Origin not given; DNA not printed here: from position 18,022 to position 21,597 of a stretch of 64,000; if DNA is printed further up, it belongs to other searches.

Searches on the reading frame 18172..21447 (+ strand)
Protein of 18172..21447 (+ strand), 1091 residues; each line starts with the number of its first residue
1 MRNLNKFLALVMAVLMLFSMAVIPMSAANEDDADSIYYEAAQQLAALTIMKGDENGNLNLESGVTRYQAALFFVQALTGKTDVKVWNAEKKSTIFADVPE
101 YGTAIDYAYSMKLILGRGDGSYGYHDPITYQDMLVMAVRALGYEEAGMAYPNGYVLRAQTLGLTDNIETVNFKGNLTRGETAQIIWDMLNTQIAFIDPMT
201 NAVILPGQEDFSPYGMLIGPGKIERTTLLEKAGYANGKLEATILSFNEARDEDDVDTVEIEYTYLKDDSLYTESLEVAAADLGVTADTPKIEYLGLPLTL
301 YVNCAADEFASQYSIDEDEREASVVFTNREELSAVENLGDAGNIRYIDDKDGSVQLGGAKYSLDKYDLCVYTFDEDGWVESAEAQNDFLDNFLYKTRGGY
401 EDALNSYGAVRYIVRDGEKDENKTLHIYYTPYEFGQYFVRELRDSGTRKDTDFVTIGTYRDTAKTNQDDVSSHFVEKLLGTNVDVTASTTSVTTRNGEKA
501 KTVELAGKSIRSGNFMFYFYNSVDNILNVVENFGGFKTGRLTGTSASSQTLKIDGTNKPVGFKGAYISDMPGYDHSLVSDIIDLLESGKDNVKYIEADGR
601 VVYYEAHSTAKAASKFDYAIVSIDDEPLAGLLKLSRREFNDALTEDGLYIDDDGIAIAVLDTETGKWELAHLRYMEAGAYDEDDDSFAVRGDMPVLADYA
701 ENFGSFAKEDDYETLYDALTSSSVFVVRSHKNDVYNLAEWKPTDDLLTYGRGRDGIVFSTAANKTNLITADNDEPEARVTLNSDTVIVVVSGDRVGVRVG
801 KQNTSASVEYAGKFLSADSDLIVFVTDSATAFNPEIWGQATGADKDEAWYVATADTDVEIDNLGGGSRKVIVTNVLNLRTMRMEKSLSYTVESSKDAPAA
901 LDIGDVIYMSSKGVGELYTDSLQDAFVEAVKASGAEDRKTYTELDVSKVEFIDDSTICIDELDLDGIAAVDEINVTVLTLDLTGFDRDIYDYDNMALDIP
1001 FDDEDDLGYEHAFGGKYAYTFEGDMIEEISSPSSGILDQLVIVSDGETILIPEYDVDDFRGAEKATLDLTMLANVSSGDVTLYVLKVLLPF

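Call 10: search_protein_families(library=pfam, proteins=[window:18172-21447:+])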
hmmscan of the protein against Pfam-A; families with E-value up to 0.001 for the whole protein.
window:18172-21447:+ (1091 aa): 1 family
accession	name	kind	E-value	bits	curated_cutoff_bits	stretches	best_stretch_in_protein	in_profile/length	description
PF00395.25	SLH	-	5.9e-07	29.8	20.8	0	31-70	3-44/44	S-layer homology domain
